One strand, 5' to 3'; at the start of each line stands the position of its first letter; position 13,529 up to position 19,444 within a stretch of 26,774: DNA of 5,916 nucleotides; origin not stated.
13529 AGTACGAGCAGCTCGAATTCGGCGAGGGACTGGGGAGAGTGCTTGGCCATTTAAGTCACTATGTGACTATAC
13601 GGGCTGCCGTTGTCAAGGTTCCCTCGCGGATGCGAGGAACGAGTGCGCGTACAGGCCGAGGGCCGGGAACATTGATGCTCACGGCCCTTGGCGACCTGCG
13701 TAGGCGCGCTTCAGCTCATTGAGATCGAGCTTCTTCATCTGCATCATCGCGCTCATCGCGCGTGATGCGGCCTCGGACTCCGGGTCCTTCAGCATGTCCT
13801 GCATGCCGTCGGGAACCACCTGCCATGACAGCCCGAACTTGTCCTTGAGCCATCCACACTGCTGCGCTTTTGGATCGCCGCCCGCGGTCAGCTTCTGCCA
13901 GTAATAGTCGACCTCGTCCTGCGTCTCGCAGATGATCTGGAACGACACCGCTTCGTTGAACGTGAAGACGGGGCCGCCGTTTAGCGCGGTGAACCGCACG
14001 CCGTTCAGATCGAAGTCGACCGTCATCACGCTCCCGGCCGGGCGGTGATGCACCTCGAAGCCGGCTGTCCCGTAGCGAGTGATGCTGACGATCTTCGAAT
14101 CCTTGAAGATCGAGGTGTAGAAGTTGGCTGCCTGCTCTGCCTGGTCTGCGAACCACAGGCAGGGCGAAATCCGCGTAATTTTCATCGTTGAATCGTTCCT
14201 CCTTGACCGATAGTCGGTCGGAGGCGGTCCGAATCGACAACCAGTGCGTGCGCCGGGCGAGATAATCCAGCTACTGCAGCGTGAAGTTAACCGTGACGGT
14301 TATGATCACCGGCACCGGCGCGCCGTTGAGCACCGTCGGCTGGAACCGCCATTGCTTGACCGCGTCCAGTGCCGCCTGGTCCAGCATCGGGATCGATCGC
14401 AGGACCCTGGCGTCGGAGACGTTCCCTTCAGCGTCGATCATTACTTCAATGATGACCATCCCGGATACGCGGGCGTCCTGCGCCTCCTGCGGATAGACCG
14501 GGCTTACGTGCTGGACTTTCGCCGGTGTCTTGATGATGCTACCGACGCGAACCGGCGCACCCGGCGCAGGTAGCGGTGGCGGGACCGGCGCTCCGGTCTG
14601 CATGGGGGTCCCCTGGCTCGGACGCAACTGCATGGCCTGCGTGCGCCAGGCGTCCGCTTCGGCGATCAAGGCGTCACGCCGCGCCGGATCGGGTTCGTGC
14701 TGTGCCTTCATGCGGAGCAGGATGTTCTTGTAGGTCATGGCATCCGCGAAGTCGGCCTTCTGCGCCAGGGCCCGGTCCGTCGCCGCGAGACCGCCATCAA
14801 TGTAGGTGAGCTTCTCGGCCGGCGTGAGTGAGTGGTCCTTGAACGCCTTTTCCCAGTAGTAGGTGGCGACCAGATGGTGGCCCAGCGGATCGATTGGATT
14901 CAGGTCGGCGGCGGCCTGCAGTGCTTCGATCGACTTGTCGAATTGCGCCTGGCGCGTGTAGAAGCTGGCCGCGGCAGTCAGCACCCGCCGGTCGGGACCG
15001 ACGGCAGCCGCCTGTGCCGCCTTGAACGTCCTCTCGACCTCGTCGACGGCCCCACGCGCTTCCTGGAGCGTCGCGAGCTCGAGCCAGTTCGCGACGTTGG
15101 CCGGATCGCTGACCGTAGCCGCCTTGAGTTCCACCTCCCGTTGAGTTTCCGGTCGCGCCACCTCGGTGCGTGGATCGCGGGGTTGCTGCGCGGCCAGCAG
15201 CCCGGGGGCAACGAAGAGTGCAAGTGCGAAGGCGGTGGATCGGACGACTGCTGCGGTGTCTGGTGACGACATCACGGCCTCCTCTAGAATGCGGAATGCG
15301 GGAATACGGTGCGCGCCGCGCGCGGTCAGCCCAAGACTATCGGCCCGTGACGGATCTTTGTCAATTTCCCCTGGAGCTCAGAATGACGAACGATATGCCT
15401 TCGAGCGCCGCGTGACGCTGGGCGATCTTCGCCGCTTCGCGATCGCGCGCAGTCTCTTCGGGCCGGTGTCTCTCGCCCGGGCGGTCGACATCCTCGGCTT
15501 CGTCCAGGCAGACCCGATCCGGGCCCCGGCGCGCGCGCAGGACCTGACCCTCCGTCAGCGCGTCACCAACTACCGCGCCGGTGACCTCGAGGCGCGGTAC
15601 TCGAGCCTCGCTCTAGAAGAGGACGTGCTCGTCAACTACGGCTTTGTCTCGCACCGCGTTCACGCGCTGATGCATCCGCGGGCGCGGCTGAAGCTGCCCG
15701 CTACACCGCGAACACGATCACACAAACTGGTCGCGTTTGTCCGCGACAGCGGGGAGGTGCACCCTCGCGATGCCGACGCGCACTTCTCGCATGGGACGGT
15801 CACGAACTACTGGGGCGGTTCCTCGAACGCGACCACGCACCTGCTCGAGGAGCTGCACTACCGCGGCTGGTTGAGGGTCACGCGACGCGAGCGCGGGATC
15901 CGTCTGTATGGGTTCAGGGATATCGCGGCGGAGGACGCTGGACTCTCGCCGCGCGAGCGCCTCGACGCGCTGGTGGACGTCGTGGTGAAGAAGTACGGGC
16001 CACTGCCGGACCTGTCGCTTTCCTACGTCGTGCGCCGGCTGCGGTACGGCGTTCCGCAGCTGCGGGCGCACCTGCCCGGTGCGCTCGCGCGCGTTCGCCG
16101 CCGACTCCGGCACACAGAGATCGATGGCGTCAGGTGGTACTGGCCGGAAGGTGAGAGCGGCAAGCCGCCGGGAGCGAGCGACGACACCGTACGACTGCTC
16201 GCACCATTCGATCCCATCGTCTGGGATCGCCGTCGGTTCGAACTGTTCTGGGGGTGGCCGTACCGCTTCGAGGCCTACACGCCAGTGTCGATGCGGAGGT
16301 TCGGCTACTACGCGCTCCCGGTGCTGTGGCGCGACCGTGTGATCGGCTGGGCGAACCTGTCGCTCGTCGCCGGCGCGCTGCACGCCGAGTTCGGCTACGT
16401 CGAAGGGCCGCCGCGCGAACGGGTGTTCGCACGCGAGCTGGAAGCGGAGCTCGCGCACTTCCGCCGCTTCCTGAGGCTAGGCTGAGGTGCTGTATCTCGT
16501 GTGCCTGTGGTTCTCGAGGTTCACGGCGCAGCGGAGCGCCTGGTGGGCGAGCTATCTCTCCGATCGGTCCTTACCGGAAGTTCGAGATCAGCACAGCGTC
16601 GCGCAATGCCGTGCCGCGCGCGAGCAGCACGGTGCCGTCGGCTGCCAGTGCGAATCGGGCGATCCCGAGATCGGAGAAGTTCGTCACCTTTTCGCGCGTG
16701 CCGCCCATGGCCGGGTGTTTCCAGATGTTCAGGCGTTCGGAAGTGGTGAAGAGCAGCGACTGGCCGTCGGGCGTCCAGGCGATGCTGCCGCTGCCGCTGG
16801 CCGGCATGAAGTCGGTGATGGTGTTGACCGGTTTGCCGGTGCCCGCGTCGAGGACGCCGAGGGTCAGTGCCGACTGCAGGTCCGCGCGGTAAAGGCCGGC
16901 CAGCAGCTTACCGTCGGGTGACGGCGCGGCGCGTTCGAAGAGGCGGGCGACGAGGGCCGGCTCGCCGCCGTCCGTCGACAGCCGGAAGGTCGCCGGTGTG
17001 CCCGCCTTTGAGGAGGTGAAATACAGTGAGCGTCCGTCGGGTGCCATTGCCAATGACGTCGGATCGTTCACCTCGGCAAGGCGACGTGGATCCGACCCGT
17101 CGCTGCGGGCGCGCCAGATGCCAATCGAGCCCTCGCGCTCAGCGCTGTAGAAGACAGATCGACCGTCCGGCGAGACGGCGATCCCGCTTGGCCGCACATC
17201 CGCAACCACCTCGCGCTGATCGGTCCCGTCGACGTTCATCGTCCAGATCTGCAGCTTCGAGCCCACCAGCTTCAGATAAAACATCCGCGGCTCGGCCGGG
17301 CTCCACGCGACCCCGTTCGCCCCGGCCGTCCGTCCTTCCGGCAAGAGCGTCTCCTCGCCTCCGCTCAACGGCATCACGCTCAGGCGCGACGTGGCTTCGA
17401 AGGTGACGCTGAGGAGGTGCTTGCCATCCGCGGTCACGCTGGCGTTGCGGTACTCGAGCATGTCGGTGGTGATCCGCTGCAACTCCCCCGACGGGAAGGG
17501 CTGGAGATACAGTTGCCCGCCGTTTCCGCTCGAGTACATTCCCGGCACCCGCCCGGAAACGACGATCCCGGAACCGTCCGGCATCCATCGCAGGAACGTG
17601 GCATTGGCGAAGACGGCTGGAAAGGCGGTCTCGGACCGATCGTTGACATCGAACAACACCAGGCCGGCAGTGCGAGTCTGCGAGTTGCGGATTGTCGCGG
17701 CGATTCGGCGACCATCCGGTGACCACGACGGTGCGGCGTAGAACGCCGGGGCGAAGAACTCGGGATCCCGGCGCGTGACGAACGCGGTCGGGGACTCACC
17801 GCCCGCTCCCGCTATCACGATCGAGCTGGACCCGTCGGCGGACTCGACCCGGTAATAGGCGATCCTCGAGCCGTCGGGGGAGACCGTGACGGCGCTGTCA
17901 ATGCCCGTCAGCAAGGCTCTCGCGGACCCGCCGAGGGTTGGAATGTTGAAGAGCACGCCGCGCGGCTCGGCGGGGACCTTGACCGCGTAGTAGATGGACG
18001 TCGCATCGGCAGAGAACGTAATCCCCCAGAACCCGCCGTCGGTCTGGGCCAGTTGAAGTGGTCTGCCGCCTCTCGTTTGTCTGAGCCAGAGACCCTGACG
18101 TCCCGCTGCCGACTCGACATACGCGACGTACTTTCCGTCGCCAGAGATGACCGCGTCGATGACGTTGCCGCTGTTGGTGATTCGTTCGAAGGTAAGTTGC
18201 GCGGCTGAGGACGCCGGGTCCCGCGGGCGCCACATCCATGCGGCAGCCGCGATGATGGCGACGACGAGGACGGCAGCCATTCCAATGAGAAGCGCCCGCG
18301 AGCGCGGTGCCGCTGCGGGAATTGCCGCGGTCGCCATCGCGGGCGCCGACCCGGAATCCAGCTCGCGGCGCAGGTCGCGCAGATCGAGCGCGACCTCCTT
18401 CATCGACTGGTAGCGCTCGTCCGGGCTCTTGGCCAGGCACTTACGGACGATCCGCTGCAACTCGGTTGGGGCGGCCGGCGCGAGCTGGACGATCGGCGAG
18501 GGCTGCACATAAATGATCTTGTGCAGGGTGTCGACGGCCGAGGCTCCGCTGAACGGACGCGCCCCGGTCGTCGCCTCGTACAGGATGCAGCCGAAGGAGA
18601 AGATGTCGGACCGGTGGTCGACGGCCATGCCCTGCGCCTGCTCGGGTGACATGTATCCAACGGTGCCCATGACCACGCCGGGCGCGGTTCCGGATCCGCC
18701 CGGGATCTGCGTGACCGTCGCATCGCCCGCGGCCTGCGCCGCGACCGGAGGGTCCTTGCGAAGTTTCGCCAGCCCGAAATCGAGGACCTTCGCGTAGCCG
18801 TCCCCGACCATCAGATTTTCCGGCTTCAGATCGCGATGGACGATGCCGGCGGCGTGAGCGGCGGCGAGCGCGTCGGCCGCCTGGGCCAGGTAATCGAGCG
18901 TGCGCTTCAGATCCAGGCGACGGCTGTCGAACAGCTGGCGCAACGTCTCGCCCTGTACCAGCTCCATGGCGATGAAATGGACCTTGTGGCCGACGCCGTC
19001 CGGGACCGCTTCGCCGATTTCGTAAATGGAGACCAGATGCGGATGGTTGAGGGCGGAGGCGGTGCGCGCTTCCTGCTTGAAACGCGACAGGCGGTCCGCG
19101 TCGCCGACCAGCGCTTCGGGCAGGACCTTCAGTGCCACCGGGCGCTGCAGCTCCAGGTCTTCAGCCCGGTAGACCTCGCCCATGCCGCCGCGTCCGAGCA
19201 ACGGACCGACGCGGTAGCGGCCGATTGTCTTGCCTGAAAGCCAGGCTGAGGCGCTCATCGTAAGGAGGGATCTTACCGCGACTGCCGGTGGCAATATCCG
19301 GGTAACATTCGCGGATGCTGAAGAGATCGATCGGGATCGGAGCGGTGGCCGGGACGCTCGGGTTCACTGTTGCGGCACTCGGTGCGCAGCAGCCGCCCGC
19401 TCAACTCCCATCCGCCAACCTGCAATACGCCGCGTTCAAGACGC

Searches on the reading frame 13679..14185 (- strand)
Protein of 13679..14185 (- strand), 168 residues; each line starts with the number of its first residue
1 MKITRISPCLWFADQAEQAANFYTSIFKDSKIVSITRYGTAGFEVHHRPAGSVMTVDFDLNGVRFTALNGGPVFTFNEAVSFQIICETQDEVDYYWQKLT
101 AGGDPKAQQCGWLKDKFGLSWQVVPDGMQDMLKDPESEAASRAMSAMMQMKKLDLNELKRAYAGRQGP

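Call 65: search_protein_families(library=pfam, proteins=[window:13679-14185:-], max_evalue=0.001)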
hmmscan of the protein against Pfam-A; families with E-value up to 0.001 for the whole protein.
window:13679-14185:- (168 aa): 1 family
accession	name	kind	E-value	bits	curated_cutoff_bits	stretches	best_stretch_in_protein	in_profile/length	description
PF06983.19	3-dmu-9_3-mt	-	3.1e-46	157.1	24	1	5-124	2-116/116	3-demethylubiquinone-9 3-methyltransferase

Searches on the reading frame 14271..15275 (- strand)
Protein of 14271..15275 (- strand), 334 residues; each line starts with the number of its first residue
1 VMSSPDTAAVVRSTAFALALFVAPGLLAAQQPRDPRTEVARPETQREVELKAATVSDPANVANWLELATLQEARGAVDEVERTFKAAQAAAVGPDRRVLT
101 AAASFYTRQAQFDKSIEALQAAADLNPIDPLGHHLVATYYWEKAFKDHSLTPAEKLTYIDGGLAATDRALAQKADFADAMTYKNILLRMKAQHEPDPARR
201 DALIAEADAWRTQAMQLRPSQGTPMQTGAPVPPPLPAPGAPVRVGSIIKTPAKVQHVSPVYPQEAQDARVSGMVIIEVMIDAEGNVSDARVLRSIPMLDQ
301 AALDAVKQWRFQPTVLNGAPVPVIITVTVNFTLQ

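Call 10: search_protein_families(library=pfam, proteins=[window:14271-15275:-], max_evalue=0.001)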
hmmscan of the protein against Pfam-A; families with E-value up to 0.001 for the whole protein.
window:14271-15275:- (334 aa): 1 family
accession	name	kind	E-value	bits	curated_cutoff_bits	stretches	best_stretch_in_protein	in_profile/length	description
PF03544.19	TonB_C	-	2.1e-23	83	24.6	1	258-333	2-79/79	Gram-negative bacterial TonB protein C-terminal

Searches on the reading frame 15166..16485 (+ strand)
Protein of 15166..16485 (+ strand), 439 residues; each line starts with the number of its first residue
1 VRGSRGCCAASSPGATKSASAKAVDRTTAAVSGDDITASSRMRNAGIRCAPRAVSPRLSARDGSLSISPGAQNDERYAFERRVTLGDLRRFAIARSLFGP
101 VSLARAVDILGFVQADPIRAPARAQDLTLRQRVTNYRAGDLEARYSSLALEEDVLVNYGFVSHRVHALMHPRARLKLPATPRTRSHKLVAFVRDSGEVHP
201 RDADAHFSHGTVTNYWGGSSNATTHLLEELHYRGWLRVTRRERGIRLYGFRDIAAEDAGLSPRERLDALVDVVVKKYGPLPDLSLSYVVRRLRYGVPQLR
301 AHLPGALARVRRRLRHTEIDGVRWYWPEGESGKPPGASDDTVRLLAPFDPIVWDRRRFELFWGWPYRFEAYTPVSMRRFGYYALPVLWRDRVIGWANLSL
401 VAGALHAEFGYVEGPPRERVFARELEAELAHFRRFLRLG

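Call 10: search_protein_families(library=pfam, proteins=[window:15166-16485:+], max_evalue=0.001)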
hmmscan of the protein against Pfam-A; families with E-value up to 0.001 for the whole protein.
window:15166-16485:+ (439 aa): 1 family
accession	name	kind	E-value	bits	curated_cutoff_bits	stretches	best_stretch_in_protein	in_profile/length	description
PF06224.18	AlkZ-like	-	1.2e-37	130.7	25.9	1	109-435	3-329/329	DNA glycosylase AlkZ-like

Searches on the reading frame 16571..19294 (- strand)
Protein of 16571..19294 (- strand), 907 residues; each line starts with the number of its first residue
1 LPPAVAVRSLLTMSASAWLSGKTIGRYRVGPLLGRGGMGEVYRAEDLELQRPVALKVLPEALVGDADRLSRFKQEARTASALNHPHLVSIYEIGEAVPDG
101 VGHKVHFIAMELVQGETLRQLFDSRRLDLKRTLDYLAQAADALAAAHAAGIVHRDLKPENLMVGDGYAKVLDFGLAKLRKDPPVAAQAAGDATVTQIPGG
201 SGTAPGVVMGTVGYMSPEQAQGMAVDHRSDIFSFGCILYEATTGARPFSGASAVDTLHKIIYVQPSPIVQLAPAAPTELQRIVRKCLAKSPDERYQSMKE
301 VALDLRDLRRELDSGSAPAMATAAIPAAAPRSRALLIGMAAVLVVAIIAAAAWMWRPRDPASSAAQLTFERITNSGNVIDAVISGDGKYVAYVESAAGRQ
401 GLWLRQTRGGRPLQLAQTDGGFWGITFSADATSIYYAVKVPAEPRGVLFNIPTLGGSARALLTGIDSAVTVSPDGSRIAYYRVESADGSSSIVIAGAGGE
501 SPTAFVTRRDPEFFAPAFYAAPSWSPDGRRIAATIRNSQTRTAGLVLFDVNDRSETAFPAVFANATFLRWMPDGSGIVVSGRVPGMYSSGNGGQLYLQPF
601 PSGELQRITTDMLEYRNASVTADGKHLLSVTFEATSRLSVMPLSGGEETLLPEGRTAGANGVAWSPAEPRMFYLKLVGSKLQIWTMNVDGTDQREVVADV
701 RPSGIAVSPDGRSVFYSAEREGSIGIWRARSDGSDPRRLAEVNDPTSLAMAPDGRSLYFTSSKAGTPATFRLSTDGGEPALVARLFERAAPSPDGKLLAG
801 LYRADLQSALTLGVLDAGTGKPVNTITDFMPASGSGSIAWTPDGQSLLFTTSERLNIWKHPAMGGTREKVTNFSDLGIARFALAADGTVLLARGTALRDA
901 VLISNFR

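Call 10: search_protein_families(library=pfam, proteins=[window:16571-19294:-], max_evalue=0.001)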
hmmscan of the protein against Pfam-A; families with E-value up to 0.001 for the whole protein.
window:16571-19294:- (907 aa): 9 families
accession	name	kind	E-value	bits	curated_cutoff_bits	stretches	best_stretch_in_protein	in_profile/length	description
PF00069.31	Pkinase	-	2.3e-41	142.4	31.7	1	27-297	1-254/263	Protein kinase domain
PF07714.23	PK_Tyr_Ser-Thr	-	8.1e-29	101.1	23.1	1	32-296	6-250/258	Protein tyrosine and serine/threonine kinase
PF07676.18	PD40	-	5.8e-24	83.9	20.9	0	463-490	8-34/38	WD40-like Beta Propeller Repeat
PF25174.1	Beta-prop_THOC3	-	2.1e-10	40.5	305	1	622-763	12-150/272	THOC3 beta-propeller domain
PF08450.18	SGL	-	1.4e-08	35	26.3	0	652-711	129-188/246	SMP-30/Gluconolactonase/LRE-like region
PF01163.29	RIO1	-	3.5e-06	27.2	22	1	84-174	59-149/187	RIO domain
PF01636.29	APH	-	4.9e-06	26.9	23.2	1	123-177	140-198/239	Phosphotransferase enzyme family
PF00930.27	DPPIV_N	-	5.3e-05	22.5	22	0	466-485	103-122/354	Dipeptidyl peptidase IV (DPP IV) N-terminal region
PF02897.21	Peptidase_S9_N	-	0.00041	19.7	24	0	788-853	128-190/414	Prolyl oligopeptidase, N-terminal beta-propeller domain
